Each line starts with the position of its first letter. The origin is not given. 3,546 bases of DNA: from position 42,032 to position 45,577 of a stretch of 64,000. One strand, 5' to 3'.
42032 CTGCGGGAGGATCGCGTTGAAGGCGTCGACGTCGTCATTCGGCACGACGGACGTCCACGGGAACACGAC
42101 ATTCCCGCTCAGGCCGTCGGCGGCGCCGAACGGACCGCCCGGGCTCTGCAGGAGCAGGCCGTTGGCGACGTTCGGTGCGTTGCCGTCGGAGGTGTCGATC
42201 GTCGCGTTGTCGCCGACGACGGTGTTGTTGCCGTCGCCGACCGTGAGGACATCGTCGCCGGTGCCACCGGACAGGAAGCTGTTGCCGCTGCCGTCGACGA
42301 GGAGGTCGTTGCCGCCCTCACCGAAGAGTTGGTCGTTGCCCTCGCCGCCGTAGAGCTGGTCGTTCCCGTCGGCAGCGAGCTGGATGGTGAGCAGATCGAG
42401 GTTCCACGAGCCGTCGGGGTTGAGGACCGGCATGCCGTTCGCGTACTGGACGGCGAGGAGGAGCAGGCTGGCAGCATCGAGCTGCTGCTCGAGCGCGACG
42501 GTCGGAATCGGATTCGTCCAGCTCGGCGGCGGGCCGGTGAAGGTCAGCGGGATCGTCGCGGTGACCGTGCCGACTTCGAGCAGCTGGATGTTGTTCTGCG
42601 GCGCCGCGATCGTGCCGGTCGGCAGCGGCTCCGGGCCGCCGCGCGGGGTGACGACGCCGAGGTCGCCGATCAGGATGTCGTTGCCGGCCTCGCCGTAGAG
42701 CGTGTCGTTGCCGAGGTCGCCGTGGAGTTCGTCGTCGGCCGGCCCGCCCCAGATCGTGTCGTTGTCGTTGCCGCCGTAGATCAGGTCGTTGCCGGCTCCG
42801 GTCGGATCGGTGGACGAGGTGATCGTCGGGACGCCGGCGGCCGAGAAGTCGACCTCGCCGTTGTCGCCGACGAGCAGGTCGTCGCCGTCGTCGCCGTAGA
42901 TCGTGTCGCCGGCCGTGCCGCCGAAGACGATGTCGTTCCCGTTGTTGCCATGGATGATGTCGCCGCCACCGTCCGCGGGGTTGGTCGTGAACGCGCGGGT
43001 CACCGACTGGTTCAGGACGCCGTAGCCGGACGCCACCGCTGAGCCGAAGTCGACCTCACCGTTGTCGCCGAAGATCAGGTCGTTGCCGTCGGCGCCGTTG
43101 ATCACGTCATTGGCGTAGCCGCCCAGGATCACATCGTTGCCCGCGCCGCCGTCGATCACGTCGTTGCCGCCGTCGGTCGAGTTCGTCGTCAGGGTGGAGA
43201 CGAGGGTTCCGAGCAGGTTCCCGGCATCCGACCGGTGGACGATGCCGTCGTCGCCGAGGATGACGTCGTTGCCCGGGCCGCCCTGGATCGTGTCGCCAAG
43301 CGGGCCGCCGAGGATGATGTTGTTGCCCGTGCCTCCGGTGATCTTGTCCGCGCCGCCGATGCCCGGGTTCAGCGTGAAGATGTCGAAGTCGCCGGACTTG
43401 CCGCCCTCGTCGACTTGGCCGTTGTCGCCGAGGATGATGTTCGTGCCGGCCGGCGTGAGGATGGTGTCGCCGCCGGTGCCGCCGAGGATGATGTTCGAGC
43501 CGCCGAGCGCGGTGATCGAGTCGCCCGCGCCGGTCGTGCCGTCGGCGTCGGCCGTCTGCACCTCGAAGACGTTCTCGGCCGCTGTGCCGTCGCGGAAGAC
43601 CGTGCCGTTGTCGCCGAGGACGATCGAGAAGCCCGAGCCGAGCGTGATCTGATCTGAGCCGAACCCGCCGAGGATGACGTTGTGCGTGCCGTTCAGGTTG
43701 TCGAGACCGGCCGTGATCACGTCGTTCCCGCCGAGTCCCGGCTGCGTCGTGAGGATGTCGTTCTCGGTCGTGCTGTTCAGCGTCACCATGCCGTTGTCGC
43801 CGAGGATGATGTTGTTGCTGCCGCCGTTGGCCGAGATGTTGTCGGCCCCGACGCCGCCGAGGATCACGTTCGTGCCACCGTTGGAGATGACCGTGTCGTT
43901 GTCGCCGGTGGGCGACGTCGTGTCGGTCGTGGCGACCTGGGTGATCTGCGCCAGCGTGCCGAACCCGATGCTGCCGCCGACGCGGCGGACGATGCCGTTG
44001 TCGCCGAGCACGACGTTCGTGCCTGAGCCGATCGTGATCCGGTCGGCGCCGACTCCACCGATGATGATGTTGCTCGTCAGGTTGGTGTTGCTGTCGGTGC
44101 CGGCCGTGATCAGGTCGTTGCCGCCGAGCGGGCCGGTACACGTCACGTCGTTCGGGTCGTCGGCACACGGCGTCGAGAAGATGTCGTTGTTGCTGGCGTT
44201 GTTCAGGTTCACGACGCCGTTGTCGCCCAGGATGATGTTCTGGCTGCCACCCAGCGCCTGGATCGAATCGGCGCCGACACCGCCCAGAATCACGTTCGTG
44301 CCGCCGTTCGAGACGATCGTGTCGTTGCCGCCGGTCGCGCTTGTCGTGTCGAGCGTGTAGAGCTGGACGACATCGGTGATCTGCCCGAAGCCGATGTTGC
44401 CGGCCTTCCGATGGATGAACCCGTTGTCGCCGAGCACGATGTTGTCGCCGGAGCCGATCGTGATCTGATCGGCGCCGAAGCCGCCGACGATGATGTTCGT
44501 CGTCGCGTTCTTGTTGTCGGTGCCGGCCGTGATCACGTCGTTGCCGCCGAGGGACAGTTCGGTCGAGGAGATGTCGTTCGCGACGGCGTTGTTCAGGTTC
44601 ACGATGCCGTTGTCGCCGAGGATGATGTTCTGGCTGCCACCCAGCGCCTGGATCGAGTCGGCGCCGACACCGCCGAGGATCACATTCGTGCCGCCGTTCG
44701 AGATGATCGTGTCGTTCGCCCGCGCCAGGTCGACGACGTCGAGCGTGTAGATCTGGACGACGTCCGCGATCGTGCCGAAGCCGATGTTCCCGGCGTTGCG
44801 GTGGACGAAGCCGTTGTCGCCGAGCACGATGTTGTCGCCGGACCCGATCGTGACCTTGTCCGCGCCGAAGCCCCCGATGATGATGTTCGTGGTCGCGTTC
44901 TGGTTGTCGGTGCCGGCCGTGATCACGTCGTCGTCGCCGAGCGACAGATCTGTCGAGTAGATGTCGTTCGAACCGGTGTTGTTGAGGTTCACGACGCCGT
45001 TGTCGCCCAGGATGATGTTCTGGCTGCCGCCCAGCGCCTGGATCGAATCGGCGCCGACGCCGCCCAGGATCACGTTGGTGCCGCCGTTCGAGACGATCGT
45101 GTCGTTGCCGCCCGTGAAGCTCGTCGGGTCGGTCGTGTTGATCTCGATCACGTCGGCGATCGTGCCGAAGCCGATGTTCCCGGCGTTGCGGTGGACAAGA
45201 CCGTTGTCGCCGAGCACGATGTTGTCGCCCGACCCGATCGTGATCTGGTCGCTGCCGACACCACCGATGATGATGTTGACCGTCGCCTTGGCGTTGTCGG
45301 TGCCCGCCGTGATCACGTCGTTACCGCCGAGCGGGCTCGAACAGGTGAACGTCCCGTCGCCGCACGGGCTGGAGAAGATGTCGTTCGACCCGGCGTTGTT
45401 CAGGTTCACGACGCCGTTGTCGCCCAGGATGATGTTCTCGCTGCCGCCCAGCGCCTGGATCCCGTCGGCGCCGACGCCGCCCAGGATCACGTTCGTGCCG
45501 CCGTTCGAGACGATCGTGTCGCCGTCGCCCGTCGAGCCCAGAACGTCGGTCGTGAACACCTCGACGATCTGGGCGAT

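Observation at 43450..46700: Eight-unit super-repeat of degenerate, Asp-poor RTX-like nonapeptides, with alternating Cys-pair inserts and near-identical DNA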

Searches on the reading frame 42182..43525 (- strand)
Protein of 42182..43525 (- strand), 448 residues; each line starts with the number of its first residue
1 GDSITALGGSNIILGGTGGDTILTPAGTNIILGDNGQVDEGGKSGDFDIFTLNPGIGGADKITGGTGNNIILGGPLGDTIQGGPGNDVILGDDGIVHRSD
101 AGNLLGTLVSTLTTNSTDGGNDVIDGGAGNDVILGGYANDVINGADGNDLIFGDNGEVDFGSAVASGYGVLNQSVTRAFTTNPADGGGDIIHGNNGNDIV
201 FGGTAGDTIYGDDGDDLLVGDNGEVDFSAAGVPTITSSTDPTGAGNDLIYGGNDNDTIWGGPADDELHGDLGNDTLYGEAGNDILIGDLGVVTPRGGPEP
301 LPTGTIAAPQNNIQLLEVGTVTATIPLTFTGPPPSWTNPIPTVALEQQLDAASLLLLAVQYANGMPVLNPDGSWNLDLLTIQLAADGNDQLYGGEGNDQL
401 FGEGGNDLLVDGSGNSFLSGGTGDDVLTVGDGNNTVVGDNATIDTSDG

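Call 14: search_protein_families(library=pfam, proteins=[window:42182-43525:-], max_evalue=10)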
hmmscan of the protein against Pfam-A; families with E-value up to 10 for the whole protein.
seq(448 aa): 1 family
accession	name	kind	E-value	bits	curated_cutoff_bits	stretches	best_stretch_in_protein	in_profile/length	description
PF00353.25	HemolysinCabind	-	1.9e-38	130.4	23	10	259-290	1-32/36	RTX calcium-binding nonapeptide repeat (4 copies)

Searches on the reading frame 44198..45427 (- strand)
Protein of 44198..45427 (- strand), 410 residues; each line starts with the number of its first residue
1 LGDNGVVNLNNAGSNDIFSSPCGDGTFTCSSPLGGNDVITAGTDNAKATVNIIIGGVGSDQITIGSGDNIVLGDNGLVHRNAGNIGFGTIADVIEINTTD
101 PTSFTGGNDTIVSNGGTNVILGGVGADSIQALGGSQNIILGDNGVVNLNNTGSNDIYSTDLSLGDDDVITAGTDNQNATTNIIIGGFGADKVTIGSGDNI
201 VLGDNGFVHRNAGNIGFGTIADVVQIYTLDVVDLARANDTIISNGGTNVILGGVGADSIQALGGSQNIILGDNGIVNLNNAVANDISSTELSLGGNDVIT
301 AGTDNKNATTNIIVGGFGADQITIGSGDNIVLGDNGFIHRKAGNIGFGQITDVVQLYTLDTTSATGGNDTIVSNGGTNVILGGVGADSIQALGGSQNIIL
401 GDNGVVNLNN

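Call 36: predict_structure(alignment_id=A2)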
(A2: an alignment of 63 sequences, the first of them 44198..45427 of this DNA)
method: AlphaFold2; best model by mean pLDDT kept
length: 410 residues; sequences in the alignment: 63
mean_pLDDT: 90.3   pTM: 0.92
mean pLDDT of the five models: 90.3, 89.5, 89.5, 89.2, 89.0
residues with pLDDT >= 90: 288; 70-90: 87; 50-70: 32; < 50: 3
segments of 3 or more residues with pLDDT < 50: 1-3
pLDDT, mean of each block of 10 residues (from residue 1): 56 81 76 90 70 95 92 95 74 93 92 94 98 91 95 94 97 78 98 95 98 86 96 87 95 98 91 96 94 97 76 98 95 98 80 96 94 95 98 92 92
secondary structure, 60 per line:
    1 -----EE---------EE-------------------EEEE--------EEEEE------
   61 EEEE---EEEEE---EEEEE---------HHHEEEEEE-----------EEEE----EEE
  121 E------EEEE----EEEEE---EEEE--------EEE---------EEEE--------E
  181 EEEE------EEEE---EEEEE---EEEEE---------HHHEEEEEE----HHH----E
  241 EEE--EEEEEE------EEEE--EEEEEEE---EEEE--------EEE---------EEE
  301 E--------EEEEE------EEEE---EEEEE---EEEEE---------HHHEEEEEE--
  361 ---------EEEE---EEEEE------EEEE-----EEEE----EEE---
elements in order: E38-41 E50-54 E61-64 E68-72 E76-80 E93-98 E110-113 E118-121 E128-131 E136-140 E144-147 E156-158 E168-171 E180-184 E191-194 E198-202 E206-210 E223-228 E240-243 E246-251 E258-261 E264-270 E274-277 E286-288 E298-301 E310-314 E321-324 E328-332 E336-340 E353-358 E370-373 E377-381 E388-391 E397-400 E405-407

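Call 39: fold_search(model_id=the predicted structure, library=pdb)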
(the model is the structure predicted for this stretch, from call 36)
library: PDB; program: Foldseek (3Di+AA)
matches with E <= 10: 102; with E <= 0.001: 0
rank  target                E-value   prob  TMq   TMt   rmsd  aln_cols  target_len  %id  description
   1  3p4g_B                4.9e-03  1.00  0.40  0.51   6.7       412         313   14  X-ray crystal structure of a hyperactive, Ca2+-dependent, beta-helical antifreeze protein from an Antarctic bacterium (released 2011-04-27)
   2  3p4g_C                8.9e-03  1.00  0.35  0.46   9.4       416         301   14  X-ray crystal structure of a hyperactive, Ca2+-dependent, beta-helical antifreeze protein from an Antarctic bacterium (released 2011-04-27)
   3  6sus                  1.6e-02  0.57  0.15  0.22  13.7       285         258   18  Crystal structure of RTX domain blocks IV and V of adenylate cyclase toxin from Bordetella pertussis (released 2020-09-16)
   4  7rah_E                1.8e-02  0.91  0.28  0.31  11.4       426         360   15  Adenylate cyclase toxin RTX domain fragment bound to M1H5 Fab and M2B10 Fab (released 2021-09-15)
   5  3p4g_A                2.1e-02  1.00  0.42  0.57   5.8       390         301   16  X-ray crystal structure of a hyperactive, Ca2+-dependent, beta-helical antifreeze protein from an Antarctic bacterium (released 2011-04-27)
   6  2zvd_A                6.6e-02  0.38  0.16  0.11  16.7       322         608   16  Crystal structure of Pseudomonas sp. MIS38 lipase in an open conformation (released 2009-11-10)
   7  2zj6                  7.3e-02  0.38  0.17  0.11  15.9       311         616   15  Crystal structure of D337A mutant of Pseudomonas sp. MIS38 lipase (released 2008-12-02)
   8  3a6z_A                7.3e-02  0.30  0.16  0.11  15.7       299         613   17  Crystal structure of Pseudomonas sp. MIS38 lipase (PML) in the open conformation following dialysis against Ca-free bu (released 2010-05-26)
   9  2z8x                  1.5e-01  0.28  0.16  0.11  15.1       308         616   15  Crystal structure of extracellular lipase from Pseudomonas sp. MIS38 (released 2007-10-30)
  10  7usl_C                1.6e-01  0.08  0.15  0.10  19.4       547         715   14  Integrin alphaM/beta2 ectodomain in complex with adenylate cyclase toxin RTX751 and M1F5 Fab (released 2022-08-17)
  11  3p4g_D                2.4e-01  0.98  0.41  0.53   6.3       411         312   14  X-ray crystal structure of a hyperactive, Ca2+-dependent, beta-helical antifreeze protein from an Antarctic bacterium (released 2011-04-27)
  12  5cxl_A                3.5e-01  0.38  0.17  0.38   7.5       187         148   14  CRYSTAL STRUCTURE OF RTX DOMAIN BLOCK V OF ADENYLATE CYCLASE TOXIN FROM BORDETELLA PERTUSSIS (released 2015-09-02)
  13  2z8z                  3.7e-01  0.20  0.16  0.11  13.8       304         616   17  Crystal structure of a platinum-bound S445C mutant of Pseudomonas sp. MIS38 lipase (released 2007-10-30)
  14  2zj7                  4.9e-01  0.08  0.13  0.09  17.8       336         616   15  Crystal structure of D157A mutant of Pseudomonas sp. MIS38 lipase (released 2008-12-02)
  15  9p0c_A                5.2e-01  0.44  0.17  0.36   9.9       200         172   14  Crystal structure of Ca2+-bound RTX domain block V of adenylate cyclase toxin from Bordetella pertussis (released 2026-01-07)
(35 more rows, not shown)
